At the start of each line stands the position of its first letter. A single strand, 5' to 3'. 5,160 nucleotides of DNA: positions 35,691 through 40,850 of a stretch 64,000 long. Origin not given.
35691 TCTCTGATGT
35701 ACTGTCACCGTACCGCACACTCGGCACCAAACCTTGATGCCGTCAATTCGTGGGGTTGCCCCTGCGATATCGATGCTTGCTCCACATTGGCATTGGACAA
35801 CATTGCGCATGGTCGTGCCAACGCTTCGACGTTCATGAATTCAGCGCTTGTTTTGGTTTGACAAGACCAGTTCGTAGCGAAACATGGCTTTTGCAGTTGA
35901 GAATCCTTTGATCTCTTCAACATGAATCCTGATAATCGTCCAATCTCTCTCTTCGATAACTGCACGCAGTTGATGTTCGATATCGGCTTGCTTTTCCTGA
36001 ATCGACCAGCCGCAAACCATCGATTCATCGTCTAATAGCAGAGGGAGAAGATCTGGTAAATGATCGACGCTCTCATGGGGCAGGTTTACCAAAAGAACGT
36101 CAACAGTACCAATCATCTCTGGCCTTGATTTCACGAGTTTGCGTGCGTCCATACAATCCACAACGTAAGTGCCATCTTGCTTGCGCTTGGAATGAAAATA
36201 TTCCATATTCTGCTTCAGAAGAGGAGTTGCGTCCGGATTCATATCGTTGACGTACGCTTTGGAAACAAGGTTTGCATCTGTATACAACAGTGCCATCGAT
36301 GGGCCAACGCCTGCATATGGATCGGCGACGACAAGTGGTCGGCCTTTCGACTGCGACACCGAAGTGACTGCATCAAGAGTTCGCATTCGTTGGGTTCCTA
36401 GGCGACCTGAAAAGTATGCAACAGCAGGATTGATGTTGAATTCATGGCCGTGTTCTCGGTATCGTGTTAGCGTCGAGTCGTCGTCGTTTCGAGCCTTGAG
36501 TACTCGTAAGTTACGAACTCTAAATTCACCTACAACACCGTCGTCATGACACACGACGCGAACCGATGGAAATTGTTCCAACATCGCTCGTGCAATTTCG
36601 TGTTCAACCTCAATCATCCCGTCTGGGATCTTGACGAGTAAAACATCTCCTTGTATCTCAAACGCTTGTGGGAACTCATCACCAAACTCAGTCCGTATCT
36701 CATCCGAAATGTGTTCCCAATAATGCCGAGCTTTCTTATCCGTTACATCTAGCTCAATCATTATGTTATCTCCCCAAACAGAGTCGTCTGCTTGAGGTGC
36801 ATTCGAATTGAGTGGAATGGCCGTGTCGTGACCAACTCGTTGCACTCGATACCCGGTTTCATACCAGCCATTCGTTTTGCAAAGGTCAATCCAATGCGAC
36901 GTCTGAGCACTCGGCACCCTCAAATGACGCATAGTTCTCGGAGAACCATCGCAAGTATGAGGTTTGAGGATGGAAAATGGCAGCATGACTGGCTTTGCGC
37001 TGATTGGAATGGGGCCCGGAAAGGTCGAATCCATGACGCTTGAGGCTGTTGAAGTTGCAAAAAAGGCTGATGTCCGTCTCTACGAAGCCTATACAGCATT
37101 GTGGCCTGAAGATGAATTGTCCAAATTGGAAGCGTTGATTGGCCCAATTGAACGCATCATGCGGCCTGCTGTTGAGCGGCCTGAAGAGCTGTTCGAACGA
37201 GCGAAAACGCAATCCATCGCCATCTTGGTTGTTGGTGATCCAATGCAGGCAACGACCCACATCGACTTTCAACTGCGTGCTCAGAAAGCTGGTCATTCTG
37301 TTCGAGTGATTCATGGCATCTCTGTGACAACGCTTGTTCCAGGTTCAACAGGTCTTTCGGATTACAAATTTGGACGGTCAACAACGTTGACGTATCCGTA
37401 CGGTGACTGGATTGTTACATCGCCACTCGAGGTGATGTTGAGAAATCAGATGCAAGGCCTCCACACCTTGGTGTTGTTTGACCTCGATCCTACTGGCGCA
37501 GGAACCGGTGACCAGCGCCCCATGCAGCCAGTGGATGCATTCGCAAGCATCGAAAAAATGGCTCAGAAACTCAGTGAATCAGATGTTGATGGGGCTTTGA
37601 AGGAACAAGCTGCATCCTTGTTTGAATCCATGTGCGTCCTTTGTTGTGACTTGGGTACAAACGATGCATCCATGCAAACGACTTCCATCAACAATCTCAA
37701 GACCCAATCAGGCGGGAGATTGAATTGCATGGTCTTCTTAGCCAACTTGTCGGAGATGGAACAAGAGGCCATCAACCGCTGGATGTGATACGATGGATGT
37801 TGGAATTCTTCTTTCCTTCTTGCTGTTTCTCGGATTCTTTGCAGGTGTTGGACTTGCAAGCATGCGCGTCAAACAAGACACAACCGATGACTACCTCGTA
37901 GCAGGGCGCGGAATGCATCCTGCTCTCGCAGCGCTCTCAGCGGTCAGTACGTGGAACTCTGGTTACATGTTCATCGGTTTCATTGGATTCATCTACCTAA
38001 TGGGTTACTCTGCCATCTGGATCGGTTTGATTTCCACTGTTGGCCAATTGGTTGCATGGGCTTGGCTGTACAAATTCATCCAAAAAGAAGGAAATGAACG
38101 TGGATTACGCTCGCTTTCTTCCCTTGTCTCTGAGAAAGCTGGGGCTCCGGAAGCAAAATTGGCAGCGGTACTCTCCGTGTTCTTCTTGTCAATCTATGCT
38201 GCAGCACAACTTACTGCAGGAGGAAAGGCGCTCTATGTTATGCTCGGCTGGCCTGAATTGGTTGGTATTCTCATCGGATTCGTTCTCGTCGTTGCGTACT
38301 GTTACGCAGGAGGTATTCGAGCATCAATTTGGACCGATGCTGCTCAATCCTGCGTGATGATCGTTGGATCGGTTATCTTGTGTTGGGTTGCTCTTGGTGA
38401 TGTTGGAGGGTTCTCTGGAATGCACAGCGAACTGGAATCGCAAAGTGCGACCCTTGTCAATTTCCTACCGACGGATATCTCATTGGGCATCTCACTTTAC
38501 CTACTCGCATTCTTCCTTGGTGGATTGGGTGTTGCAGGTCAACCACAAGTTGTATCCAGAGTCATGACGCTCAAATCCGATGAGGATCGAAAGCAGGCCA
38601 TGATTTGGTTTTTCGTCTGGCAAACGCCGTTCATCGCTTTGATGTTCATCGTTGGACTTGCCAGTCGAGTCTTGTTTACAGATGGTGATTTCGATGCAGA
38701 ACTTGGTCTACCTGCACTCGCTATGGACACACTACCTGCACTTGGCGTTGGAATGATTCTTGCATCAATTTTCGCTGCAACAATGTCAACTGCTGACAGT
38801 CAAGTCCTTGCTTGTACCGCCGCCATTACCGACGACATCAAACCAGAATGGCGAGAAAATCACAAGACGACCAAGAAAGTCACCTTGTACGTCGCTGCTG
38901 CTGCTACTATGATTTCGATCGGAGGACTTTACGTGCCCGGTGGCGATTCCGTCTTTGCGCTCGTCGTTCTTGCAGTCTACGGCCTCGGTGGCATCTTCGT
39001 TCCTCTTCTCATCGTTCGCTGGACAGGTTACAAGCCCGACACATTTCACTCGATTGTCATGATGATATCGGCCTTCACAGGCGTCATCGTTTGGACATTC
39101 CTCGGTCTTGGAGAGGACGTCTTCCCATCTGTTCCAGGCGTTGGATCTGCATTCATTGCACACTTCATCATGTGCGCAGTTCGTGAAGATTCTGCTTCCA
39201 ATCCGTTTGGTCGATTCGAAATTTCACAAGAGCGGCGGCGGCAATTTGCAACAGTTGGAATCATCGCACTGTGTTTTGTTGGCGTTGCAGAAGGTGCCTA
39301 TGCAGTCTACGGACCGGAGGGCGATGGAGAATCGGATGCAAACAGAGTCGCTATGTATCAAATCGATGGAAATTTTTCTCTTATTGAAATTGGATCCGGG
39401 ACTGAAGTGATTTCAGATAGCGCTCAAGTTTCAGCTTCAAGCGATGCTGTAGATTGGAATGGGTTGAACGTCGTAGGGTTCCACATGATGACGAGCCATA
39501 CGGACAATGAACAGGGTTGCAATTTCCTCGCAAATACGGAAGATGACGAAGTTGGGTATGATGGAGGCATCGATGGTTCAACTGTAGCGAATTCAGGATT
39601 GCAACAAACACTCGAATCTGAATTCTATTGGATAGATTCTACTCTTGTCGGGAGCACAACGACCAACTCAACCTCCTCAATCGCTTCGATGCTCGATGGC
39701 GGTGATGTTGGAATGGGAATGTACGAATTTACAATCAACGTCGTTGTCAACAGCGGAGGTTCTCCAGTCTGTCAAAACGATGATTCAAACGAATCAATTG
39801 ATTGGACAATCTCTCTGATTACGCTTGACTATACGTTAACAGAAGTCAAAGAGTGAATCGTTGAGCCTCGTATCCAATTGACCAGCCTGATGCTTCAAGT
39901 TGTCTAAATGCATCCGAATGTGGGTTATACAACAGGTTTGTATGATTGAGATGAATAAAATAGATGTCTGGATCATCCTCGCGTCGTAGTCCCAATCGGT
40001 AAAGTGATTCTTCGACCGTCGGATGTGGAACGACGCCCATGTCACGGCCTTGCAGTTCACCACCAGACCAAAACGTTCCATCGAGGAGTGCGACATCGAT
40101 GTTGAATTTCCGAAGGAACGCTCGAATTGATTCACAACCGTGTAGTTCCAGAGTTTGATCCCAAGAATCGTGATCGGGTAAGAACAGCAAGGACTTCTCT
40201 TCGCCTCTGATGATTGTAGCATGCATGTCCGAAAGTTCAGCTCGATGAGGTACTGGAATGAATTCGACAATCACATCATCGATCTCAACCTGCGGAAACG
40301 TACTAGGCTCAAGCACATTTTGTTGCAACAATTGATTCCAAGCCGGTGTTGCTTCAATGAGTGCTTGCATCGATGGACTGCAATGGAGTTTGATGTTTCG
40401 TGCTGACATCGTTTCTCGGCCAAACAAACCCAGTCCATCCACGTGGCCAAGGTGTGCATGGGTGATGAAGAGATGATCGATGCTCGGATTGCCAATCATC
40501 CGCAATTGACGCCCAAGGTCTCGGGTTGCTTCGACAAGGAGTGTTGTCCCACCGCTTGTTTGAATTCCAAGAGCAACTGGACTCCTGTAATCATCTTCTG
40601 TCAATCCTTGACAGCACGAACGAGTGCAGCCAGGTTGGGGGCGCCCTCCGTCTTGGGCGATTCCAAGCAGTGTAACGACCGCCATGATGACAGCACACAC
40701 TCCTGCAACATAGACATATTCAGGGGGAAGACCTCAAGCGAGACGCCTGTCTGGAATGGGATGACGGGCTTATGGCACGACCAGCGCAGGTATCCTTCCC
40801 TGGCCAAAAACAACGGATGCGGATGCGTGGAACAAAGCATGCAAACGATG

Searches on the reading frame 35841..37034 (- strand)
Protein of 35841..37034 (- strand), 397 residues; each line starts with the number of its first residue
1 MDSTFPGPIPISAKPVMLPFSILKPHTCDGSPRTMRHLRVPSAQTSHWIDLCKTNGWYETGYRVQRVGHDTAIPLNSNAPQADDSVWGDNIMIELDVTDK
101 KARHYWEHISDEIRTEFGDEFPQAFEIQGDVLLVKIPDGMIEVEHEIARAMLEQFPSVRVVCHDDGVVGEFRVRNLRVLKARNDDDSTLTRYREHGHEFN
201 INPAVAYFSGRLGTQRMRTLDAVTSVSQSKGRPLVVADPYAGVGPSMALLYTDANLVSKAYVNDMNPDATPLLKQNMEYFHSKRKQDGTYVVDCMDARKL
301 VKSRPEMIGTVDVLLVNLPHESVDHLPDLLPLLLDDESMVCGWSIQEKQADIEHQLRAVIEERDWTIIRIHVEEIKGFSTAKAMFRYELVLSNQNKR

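Call 40: search_protein_families(library=pfam, proteins=[window:35841-37034:-], max_evalue=0.001)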
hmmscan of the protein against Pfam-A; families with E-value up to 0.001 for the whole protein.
window:35841-37034:- (397 aa): 2 families
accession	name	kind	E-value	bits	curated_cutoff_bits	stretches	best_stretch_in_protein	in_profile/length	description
PF25133.1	TYW2_N_2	-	1.3e-12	48.1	27.7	1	107-179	3-74/79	TYW2 N-terminal domain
PF02475.24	TRM5-TYW2_MTfase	-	1.6e-07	31.9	28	1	190-354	1-147/164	TRM5/TYW2 methyltransferase domain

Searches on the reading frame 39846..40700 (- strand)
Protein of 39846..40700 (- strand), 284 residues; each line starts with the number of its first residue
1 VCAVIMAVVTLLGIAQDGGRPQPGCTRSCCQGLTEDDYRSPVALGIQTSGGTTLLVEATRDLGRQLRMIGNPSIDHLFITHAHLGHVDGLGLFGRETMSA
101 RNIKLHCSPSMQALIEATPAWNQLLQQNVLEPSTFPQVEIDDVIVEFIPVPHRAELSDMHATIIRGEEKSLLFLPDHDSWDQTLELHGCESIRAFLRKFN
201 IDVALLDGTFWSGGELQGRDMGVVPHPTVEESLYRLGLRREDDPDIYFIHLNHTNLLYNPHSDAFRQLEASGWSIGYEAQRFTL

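Call 40: search_protein_families(library=pfam, proteins=[window:39846-40700:-], max_evalue=0.001)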
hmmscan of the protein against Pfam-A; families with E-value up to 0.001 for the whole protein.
window:39846-40700:- (284 aa): 2 families
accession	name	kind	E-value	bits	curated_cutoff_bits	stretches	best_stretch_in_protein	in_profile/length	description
PF12706.13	Lactamase_B_2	-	1e-11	45.3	27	1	53-227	2-178/200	Beta-lactamase superfamily domain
PF00753.33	Lactamase_B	-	0.00073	20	22.7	0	49-96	13-66/196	Metallo-beta-lactamase superfamily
